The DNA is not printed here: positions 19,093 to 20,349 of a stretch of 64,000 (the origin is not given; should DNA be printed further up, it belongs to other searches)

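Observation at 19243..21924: Two phage-encoded TctC/Bug-family periplasmic solute-binding proteins flanking a divergent methyltransferase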

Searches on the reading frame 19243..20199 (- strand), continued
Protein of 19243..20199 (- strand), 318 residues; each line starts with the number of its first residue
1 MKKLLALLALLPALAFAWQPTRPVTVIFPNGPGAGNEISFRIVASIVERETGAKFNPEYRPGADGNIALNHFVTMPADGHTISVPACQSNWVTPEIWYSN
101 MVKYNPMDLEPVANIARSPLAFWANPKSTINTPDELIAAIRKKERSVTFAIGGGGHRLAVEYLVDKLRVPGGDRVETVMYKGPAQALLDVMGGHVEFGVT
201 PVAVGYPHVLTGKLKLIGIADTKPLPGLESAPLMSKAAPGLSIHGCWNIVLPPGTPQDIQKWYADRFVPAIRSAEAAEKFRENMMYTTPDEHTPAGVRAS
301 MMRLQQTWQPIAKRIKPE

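Call 27: search_solved_structures(query=window:19243-20199:-, max_evalue=0.001, show_alignments=3)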
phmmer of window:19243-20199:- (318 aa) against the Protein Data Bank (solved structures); distinct sequences matched with E-value up to 0.001: 11.
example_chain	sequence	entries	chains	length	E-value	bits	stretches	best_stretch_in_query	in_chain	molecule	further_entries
2dvz_A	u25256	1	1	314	4.4e-21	78.5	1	19-308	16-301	Putative exported protein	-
5oei_A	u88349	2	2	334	5.5e-20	74.9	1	18-299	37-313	Uncharacterized protein family UPF0065:Tat pathway signal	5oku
7ndr_A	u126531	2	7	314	6.6e-20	74.6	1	18-297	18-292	Tripartite tricarboxylate transporter substrate binding protein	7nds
8hka_A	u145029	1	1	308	1.1e-19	73.9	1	22-283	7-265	Periplasmic terephthalate binding protein (TBP)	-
8hk9_D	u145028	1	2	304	2e-19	73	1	25-283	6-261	Periplasmic terephthalate binding protein (TBP)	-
2qpq_A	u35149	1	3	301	7.2e-19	71.2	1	20-289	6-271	protein Bug27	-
8hkb_A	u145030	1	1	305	1.2e-18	70.5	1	24-283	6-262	Periplasmic terephthalate binding protein (TBP)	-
4x9t_A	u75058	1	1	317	4e-17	65.5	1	17-263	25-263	Uncharacterized protein UPF0065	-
2f5x_A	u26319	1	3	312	4.1e-15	58.8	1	19-313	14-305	BugD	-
25hk_A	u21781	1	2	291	1e-11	47.7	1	18-283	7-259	Tripartite tricarboxylate transporter substrate binding protein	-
6hke_A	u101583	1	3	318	9.8e-10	41.2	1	20-294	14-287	Possible TctC subunit of the Tripartite Tricarboxylate Transport(TTT) Family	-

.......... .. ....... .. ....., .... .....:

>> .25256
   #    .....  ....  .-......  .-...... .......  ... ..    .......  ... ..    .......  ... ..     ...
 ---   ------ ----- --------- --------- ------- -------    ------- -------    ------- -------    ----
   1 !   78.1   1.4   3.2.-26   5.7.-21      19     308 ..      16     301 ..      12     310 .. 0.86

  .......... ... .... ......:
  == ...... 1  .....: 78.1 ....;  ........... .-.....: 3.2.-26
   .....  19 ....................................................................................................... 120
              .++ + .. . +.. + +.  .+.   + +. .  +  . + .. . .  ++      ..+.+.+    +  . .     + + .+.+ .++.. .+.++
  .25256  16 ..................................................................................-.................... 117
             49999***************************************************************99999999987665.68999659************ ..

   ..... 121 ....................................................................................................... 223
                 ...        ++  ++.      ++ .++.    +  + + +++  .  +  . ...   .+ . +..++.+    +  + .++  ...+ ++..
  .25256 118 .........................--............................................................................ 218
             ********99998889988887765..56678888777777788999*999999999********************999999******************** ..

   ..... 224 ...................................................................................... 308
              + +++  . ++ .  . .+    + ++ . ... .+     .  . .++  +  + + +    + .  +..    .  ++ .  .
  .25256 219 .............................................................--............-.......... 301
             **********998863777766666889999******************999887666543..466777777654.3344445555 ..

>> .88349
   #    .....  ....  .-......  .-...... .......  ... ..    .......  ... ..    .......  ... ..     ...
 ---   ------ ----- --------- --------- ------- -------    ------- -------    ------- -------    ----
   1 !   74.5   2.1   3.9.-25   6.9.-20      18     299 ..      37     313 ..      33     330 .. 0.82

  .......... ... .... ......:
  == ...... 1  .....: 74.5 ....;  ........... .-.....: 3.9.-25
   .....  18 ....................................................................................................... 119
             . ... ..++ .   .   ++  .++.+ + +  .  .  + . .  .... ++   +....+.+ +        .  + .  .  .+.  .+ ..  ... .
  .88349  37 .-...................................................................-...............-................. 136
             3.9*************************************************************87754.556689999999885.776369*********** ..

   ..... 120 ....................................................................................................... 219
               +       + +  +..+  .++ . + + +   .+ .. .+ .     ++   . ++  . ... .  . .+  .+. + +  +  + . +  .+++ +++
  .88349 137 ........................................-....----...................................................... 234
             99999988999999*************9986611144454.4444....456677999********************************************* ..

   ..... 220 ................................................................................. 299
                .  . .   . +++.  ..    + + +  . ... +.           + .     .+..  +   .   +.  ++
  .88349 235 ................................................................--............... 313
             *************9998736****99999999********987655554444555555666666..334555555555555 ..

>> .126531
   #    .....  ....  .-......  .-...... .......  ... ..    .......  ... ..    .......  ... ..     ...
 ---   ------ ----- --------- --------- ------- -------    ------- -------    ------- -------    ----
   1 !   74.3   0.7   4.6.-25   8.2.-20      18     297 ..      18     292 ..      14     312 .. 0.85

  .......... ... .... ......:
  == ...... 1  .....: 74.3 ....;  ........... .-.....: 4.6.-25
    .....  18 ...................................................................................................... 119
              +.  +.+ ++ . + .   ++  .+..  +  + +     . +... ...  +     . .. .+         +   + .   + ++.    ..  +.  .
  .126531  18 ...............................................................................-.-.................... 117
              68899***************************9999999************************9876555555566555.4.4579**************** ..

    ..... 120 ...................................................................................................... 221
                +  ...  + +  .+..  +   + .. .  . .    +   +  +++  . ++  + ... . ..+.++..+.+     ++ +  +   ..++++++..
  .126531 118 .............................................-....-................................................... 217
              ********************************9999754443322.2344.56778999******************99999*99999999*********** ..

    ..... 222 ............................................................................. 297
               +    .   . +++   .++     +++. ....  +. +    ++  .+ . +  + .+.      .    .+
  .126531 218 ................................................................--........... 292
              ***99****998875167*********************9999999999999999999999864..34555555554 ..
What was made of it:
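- On TctC/Bug solute-binding proteins (PF03401, TTT family): Bug-1 residues 19-308 align to 2DVZ residues 16-301, and 11 PDB sequences hit in all (call 27).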

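Call 30: search_protein_representatives(protein=window:19243-20199:-)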
Query: 318 residues. Proteins with E-value up to 0.001 (for the whole library): 35097; up to 1e-10: 11782; up to 1e-30: 68. The best 150 are listed.
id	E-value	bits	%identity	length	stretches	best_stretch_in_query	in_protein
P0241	9.9e-117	406.0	55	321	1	6-318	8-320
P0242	1.1e-81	290.8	45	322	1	1-314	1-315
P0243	7.2e-78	278.3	45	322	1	1-315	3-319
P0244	1.2e-77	277.5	42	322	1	7-316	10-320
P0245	9.4e-72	258.2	41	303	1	10-308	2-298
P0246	3.7e-66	239.8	58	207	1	1-197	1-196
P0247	1.0e-63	231.7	39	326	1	1-315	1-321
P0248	2.9e-63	230.3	40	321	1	6-316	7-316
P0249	5.7e-62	226.0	36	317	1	1-316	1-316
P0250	9.1e-60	218.8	33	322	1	6-315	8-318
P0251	2.0e-57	211.1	39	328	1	5-318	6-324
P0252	6.9e-57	209.3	38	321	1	2-310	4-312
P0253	2.1e-56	207.7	44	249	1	77-315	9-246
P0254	2.3e-55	204.3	33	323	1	1-315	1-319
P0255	1.1e-54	202.1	77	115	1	204-318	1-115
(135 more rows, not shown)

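Call 33: find_related_loci(query=window:19243-20199:-, collection=viral_contigs, flank=10000)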
Query window:19243-20199:- (318 aa) in viral_contigs; peptide patterns used: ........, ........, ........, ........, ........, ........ (x = any residue, [..] = any of these).
39 stretches matched a pattern; 38 encode a relative of the query (tblastn E <= 1e-3); 38 distinct loci.
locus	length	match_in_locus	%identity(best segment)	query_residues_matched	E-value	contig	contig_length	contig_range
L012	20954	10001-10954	92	1-318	0e+0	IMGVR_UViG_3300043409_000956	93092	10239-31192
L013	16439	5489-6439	84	1-317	0e+0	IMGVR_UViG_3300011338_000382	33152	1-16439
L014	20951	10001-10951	84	1-317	0e+0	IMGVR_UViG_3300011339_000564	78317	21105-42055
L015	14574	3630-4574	85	3-318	0e+0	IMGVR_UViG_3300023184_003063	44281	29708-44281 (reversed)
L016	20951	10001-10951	84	1-318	0e+0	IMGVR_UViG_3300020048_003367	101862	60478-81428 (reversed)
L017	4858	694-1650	82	1-318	0e+0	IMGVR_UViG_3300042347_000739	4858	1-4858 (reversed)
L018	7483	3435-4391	82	1-318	0e+0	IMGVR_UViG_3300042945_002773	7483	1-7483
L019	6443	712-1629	85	12-317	0e+0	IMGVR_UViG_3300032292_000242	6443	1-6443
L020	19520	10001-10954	83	1-317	0e+0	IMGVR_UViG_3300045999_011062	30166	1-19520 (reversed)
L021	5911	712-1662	81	1-318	0e+0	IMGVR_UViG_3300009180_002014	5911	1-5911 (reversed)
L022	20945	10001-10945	83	3-318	0e+0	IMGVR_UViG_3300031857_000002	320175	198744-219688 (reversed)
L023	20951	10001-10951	80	1-318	5e-177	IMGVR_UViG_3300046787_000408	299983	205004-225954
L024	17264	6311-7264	81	1-315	5e-174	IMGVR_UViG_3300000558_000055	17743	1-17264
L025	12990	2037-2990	81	1-315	5e-174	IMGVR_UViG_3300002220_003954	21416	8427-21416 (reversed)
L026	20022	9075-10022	82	1-317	3e-169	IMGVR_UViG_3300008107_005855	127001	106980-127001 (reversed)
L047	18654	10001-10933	32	1-315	3e-43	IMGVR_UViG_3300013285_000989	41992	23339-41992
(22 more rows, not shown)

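Call 62: find_related_loci(query=A7, collection=genome_contigs, flank=8000)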
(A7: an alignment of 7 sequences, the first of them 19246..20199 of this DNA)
Query A7 (318 aa) in genome_contigs; peptide patterns used: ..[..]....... (x = any residue, [..] = any of these).
14 stretches matched a pattern; 1 encode a relative of the query (tblastn E <= 1e-3); 1 distinct loci.
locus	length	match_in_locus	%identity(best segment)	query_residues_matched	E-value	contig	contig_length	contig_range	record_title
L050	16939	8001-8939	40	4-316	4e-70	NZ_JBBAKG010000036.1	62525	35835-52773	MAG: Haliscomenobacter sp. isolate EUL_031 ctg36-EUL_031, whole genome shotgun sequence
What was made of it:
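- One relative is deposited as a contig of a Haliscomenobacter MAG (call 62). No cellular genome carries the clade signature (call 62).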

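Call 98: list_cluster_members(proteins=[P0032, P0042, P0047, P0053, P0064, P0081, P0084, P0106])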
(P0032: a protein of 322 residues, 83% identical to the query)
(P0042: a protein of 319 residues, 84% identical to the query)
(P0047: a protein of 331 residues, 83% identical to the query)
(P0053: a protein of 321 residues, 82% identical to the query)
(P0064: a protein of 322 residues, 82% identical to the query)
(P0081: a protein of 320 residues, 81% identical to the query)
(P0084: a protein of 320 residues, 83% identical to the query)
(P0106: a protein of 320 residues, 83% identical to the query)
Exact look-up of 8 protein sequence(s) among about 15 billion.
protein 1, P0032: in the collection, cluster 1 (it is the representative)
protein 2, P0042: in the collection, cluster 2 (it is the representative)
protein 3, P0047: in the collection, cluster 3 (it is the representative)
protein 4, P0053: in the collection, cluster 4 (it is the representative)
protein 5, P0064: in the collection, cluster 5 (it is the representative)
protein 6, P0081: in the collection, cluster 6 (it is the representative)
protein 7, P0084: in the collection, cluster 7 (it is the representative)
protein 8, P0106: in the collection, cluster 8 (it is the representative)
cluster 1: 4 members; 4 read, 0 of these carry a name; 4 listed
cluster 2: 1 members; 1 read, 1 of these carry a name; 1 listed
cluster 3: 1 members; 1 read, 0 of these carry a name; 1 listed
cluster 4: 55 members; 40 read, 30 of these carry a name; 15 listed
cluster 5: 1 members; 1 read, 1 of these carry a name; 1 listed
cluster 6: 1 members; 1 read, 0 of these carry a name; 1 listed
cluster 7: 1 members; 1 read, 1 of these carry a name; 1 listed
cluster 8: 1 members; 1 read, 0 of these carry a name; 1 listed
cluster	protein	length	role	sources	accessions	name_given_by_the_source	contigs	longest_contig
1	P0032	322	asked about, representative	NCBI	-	-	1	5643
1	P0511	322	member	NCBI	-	-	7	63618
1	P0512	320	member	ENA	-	-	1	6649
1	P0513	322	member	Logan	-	-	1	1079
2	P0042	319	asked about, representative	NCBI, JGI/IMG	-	tripartite-type tricarboxylate transporter receptor subunit TctC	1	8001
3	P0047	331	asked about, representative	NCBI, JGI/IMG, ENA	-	-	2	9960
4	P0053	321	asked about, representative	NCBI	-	-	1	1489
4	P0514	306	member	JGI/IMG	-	tripartite-type tricarboxylate transporter receptor subunit TctC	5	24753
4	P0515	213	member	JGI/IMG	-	tripartite-type tricarboxylate transporter receptor subunit TctC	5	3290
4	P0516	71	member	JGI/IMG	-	tripartite-type tricarboxylate transporter receptor subunit TctC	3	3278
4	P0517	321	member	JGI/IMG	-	tripartite-type tricarboxylate transporter receptor subunit TctC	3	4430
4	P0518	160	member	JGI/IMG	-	tripartite-type tricarboxylate transporter receptor subunit TctC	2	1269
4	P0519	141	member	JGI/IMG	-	tripartite-type tricarboxylate transporter receptor subunit TctC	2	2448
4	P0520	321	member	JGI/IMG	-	tripartite-type tricarboxylate transporter receptor subunit TctC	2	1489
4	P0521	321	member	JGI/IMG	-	tripartite-type tricarboxylate transporter receptor subunit TctC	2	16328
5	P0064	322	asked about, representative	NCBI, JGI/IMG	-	tripartite-type tricarboxylate transporter receptor subunit TctC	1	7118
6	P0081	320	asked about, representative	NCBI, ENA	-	-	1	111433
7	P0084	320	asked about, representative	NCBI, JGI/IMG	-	tripartite-type tricarboxylate transporter receptor subunit TctC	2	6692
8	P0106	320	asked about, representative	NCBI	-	-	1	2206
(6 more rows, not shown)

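Call 110: search_protein_families(library=pfam, proteins=[L047:5926-6543:+, L047:6525-7316:+, L047:7240-7485:+, L047:7485-8942:+, L047:8955-10001:+, L047:10001-10951:+, L047:10948-11673:+, L047:12105-13421:+, L047:4067-4642:+, L047:5245-5646:+], max_evalue=0.01)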
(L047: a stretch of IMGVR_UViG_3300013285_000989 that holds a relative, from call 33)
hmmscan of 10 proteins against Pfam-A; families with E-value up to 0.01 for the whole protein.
L047:5926-6543:+ (205 aa): 1 family
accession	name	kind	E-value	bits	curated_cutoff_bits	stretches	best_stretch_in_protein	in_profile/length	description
PF03567.20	Sulfotransfer_2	-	2e-09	38.4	22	1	7-203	6-251/252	Sulfotransferase family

L047:6525-7316:+ (263 aa): 10 families
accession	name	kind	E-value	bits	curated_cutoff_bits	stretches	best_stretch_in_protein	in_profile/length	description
PF01583.26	APS_kinase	-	4.1e-10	40.3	21.1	1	3-91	3-94/152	Adenylylsulphate kinase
PF13238.12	AAA_18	-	1.9e-05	25.6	29.4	1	5-44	1-34/128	AAA domain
PF08433.16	KTI12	-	1.9e-05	24.8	22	1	5-60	4-60/271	Chromatin associated protein KTI12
PF01591.24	6PF2K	-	2e-05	24.4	27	1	3-48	14-59/223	6-phosphofructo-2-kinase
PF06414.18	Zeta_toxin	-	0.00035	20.5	22.3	1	5-49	19-62/199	Zeta toxin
PF13671.12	AAA_33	-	0.00057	20.6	27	1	5-97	2-81/143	AAA domain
PF01261.30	AP_endonuc_2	-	0.0018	18.4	31.1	0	19-136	30-147/249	Xylose isomerase-like TIM barrel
PF03266.21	NTPase_1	-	0.0039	17.5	23.9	1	4-45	1-42/168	NTPase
PF13479.12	AAA_24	-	0.0043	17.3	27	1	2-52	2-44/195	AAA domain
PF13401.12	AAA_22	-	0.01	16.6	27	0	5-29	8-32/130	AAA domain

L047:7240-7485:+ (81 aa): 1 family
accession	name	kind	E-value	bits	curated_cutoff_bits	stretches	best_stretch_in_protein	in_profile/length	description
PF09834.14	DUF2061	-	1.3e-17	64.4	23.1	1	29-79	2-52/52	Predicted membrane protein (DUF2061)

L047:7485-8942:+ (485 aa): 1 family
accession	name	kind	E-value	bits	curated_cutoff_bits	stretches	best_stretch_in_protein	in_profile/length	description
PF01970.21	TctA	-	3.1e-78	263.7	28.9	1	10-429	3-422/423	Tripartite tricarboxylate transporter TctA family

L047:8955-10001:+ (348 aa): 0 families

L047:10001-10951:+ (316 aa): 1 family
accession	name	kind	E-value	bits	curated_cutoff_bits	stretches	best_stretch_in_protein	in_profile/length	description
PF03401.19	TctC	-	3.9e-20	73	27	1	40-309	2-270/274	Tripartite tricarboxylate transporter family receptor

L047:10948-11673:+ (241 aa): 0 families

L047:12105-13421:+ (438 aa): 4 families
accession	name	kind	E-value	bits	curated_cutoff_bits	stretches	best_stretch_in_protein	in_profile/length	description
PF01068.26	DNA_ligase_A_M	-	7.3e-22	78.5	26.2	1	144-339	2-204/204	ATP dependent DNA ligase domain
PF14743.12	DNA_ligase_OB_2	-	1e-11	45.1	28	1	353-430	1-66/66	DNA ligase OB-like domain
PF01331.24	mRNA_cap_enzyme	-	0.0024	18.2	29.6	1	165-267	23-115/194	mRNA capping enzyme, catalytic domain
PF04679.21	DNA_ligase_A_C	-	0.0025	18.6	27.5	0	403-430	68-91/94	ATP dependent DNA ligase C terminal region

L047:4067-4642:+ (191 aa): 1 family
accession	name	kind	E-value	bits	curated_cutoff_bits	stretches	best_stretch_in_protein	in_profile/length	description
PF07486.17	Hydrolase_2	-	5.3e-25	88.4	27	1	79-190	1-100/100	Cell Wall Hydrolase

L047:5245-5646:+ (133 aa): 1 family
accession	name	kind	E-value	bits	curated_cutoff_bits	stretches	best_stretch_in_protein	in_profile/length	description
PF01592.21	NifU_N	-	1.3e-53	180.9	22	1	2-125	1-125/127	NifU-like N terminal domain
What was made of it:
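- L047 carries Sulfotransfer_2, APS kinase, DUF2061, TctA, the TctC-like protein, TctC and the sulfotransferase on one strand (call 110). The L047 cluster combines TTT and sulfation genes (call 110).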

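Call 114: search_protein_families(library=ncbifam, proteins=[window:19243-20199:-, L047:10948-11673:+], max_evalue=0.01)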
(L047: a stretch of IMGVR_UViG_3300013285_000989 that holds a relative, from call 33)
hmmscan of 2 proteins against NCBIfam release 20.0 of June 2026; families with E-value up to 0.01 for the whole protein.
window:19243-20199:- (318 aa): 0 families

L047:10948-11673:+ (241 aa): 0 families
